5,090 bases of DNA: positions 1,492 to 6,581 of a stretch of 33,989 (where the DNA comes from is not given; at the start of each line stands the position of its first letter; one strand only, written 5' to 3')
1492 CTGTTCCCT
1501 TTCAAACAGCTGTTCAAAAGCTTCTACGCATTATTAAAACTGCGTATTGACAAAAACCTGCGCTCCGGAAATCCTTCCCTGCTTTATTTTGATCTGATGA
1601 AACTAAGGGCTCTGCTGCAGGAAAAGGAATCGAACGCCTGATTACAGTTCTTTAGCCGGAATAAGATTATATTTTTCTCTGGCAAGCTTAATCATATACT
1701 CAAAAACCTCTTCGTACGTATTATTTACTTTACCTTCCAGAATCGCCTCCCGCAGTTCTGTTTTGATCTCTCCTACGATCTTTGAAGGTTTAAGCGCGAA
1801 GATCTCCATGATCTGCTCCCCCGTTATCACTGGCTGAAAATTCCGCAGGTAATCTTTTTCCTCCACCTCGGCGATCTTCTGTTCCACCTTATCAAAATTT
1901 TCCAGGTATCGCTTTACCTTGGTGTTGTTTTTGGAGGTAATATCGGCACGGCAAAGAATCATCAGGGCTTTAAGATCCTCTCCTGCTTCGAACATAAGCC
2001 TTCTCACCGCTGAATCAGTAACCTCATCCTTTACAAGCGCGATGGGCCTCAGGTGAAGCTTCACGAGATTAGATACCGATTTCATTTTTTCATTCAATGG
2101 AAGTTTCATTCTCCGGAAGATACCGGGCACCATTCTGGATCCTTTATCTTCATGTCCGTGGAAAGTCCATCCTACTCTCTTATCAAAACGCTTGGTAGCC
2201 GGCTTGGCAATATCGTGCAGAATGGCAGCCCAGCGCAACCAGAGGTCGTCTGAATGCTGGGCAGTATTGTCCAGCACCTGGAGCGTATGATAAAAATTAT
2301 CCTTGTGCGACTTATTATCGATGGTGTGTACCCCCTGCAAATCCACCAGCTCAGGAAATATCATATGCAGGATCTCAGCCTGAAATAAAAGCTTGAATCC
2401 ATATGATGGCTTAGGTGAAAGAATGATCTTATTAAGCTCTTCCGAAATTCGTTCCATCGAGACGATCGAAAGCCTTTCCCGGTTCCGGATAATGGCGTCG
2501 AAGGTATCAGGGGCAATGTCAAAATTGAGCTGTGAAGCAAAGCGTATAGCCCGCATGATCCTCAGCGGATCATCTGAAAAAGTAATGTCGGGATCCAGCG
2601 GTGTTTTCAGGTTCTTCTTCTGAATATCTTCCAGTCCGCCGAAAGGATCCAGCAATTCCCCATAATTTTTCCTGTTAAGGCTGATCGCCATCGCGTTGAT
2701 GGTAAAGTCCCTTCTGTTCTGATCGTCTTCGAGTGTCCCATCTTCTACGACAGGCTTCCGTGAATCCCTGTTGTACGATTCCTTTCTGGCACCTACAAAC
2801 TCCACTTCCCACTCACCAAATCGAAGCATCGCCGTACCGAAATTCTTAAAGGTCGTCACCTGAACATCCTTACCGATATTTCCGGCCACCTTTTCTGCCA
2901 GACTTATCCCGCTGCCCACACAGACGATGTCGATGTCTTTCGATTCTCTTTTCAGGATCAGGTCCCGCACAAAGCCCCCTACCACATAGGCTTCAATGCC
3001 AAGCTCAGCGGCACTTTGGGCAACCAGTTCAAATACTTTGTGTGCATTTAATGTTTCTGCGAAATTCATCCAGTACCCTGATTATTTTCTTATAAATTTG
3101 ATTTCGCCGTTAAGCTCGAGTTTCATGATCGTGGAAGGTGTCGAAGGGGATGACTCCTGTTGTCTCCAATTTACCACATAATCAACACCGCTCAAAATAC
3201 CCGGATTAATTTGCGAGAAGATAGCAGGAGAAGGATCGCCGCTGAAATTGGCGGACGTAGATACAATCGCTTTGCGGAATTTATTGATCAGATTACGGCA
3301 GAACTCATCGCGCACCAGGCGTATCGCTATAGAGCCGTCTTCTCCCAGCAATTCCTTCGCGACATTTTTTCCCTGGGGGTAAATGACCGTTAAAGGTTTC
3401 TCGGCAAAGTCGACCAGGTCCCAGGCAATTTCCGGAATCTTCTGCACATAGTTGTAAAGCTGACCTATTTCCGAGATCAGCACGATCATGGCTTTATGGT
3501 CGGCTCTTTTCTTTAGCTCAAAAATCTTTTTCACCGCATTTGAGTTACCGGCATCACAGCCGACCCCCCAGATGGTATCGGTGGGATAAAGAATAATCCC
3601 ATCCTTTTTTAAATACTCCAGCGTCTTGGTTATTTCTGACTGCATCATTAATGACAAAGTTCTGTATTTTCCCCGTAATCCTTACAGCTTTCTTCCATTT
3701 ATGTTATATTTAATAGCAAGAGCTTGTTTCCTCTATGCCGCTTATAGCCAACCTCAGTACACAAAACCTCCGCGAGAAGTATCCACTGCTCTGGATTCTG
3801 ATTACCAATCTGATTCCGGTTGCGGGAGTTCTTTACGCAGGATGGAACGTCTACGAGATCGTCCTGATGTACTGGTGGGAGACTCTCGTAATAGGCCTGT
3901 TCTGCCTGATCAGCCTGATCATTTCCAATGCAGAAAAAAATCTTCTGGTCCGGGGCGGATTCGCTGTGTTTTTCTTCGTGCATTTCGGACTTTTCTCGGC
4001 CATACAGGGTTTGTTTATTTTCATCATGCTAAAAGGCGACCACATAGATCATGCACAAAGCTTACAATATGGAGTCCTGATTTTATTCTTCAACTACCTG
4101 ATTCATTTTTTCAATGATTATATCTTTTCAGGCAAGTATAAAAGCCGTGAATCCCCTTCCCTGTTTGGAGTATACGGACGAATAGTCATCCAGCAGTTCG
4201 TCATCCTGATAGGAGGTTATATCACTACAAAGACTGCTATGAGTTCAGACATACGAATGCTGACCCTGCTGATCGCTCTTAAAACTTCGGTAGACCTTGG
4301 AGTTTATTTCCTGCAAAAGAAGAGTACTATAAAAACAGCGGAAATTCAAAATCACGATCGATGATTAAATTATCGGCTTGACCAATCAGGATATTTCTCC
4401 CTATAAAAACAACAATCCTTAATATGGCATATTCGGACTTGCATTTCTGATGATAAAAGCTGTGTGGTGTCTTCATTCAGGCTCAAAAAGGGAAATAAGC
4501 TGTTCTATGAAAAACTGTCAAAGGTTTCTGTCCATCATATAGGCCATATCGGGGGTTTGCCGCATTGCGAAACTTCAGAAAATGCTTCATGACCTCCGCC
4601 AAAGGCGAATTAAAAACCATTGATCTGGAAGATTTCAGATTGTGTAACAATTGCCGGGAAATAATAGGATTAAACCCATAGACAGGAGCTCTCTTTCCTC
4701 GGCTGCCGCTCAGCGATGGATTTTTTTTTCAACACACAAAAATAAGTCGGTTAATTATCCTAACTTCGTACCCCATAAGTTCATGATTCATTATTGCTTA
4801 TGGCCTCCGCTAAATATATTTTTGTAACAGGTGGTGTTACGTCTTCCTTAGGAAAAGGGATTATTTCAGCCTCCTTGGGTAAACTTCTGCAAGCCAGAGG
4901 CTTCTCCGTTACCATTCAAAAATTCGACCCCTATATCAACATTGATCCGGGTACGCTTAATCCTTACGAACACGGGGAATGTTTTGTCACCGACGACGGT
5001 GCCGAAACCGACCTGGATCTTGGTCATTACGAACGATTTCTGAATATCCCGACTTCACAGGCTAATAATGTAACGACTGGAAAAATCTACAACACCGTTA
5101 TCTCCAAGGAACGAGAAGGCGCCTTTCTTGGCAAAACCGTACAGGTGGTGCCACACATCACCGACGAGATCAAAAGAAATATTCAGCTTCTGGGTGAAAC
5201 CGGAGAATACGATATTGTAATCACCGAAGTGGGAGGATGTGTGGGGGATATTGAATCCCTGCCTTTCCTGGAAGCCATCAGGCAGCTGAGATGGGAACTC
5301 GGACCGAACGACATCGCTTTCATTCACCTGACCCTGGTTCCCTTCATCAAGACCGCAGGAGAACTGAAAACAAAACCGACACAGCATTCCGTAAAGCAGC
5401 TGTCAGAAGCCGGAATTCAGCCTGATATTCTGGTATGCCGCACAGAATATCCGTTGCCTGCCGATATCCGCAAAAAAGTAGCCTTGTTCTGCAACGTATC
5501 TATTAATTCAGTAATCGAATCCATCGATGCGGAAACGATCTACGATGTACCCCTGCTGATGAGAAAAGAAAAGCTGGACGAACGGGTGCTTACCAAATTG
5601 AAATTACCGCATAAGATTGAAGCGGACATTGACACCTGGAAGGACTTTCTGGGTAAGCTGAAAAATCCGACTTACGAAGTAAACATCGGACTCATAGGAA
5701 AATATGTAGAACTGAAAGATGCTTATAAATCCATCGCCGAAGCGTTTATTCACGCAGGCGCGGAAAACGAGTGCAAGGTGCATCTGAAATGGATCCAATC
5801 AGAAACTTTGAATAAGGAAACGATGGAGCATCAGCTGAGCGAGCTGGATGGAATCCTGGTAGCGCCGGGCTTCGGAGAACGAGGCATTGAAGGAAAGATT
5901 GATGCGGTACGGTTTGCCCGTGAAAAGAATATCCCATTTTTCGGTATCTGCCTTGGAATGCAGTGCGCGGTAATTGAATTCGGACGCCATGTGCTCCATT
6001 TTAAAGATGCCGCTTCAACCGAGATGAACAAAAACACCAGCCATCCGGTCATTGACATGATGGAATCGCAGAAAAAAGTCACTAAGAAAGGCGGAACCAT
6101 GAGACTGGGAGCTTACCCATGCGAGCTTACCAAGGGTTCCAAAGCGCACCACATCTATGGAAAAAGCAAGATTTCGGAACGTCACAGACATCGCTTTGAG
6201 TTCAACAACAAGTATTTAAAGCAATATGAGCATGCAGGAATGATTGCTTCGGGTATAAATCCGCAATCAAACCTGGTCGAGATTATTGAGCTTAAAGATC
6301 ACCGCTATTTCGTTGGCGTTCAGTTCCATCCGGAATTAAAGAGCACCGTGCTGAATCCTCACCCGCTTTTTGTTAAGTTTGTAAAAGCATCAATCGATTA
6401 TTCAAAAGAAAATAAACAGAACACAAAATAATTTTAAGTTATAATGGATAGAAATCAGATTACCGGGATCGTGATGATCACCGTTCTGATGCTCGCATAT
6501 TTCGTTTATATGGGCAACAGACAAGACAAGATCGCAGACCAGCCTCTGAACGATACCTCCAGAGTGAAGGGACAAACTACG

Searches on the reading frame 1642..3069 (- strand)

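Call 20: search_protein_families(library=pfam, proteins=[window:1642-3069:-], max_evalue=0.001)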
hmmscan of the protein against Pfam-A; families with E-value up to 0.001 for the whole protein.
window:1642-3069:- (475 aa): 4 families
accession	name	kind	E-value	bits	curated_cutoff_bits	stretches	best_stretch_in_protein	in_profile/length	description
PF01743.26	PolyA_pol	-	2.4e-27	96.2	23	1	27-154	1-125/126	Poly A polymerase head domain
PF12627.12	PolyA_pol_RNAbd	-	9e-20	70.6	22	1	182-241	1-60/64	Probable RNA and SrmB- binding site of polymerase A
PF01966.28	HD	-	4.3e-13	50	22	1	259-378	2-113/116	HD domain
PF13735.12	tRNA_NucTran2_2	-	1.3e-06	28.9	27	1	387-457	76-147/149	tRNA nucleotidyltransferase domain 2 putative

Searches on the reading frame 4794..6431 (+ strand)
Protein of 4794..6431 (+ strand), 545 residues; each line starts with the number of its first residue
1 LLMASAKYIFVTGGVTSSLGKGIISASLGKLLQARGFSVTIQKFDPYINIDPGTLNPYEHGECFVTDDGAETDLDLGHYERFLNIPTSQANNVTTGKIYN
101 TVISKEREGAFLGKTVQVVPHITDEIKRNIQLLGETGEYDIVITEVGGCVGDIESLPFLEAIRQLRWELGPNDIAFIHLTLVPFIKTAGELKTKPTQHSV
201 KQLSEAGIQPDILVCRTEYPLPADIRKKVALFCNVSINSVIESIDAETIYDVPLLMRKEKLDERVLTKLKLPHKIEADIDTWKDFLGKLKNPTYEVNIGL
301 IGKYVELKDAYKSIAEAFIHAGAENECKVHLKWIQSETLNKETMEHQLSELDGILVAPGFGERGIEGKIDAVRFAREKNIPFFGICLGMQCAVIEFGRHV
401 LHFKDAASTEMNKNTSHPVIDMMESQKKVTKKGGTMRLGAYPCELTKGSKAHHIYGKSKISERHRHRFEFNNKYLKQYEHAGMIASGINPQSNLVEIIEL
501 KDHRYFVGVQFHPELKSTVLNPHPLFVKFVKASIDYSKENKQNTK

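Call 20: search_protein_families(library=pfam, proteins=[window:4794-6431:+], max_evalue=0.001)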
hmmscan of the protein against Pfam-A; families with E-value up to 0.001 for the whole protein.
window:4794-6431:+ (545 aa): 3 families
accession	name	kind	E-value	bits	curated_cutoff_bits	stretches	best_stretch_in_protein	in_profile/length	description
PF06418.20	CTP_synth_N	-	1.6e-126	421.5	26.1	1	7-271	1-265/265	CTP synthase N-terminus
PF00117.34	GATase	-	4.3e-43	147.6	22.8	1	307-531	2-189/190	Glutamine amidotransferase class-I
PF07722.19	Peptidase_C26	-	6.3e-09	36.4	20.5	1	372-514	98-219/219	Peptidase C26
